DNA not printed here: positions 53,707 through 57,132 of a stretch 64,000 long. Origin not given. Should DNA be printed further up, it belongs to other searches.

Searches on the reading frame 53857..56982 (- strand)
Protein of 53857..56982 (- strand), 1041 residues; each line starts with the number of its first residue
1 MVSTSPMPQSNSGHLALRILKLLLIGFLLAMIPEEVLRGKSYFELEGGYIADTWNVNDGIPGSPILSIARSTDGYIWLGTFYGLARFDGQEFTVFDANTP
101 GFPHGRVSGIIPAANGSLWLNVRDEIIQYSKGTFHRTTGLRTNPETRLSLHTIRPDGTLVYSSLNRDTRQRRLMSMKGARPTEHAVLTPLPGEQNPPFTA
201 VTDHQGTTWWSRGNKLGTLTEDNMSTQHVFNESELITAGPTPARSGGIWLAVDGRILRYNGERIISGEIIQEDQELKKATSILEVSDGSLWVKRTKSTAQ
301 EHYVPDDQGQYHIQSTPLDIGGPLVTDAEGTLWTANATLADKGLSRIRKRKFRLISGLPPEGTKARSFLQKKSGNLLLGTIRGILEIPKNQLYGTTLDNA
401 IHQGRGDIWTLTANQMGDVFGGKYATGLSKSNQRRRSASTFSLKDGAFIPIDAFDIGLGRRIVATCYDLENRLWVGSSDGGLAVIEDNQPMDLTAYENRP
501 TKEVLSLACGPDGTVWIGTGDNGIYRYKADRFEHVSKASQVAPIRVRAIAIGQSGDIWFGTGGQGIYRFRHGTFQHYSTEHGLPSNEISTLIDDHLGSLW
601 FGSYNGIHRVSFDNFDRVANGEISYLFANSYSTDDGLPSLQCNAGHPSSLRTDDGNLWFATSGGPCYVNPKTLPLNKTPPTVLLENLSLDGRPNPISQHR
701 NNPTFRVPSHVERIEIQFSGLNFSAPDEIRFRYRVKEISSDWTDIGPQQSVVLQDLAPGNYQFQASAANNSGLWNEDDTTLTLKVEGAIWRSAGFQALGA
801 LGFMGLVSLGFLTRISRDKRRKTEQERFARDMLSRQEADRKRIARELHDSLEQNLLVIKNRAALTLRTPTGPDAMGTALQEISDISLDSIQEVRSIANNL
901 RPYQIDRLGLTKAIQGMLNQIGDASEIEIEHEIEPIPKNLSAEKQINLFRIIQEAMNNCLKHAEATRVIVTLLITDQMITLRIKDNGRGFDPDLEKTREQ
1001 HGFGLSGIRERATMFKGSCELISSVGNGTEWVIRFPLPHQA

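Call 8: search_protein_families(library=pfam, proteins=[window:53857-56982:-], max_evalue=0.001)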
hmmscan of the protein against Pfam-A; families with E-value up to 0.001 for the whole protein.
window:53857-56982:- (1041 aa): 8 families
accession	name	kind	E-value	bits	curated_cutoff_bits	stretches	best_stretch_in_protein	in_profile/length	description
PF07494.17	Reg_prop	-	8.9e-24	81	20.4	0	582-605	1-24/24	Two component regulator propeller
PF02518.31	HATPase_c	-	1.4e-15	58.1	26.4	1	944-1038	2-110/111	Histidine kinase-, DNA gyrase B-, and HSP90-like ATPase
PF07730.19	HisKA_3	-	2.8e-14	53.8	24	1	840-902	2-65/68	Histidine kinase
PF07495.19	Y_Y_Y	-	6e-14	52.1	26.6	1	722-785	1-64/65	Y_Y_Y domain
PF13581.12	HATPase_c_2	-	7.1e-06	26.5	27.4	1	943-1005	27-102/127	Histidine kinase-like ATPase domain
PF24684.1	Vgb_lyase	-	1.5e-05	24.4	50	0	503-605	14-116/290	Virginiamycin B lyase family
PF16819.11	DUF5074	-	4e-05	23.3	27.2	0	470-533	153-217/353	Domain of unknown function (DUF5074)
PF14501.12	HATPase_c_5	-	0.00046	20.5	22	0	945-1021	3-88/102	GHKL domain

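Call 44: search_protein_families(library=pfam, proteins=[P0005], max_evalue=10)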
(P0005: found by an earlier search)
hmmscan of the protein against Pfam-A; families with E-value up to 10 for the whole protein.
P0005 (220 aa): 1 family
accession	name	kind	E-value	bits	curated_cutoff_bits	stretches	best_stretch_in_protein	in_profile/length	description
PF07589.16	PEP-CTERM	-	0.068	13.7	20.7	1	188-213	1-24/24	PEP-CTERM motif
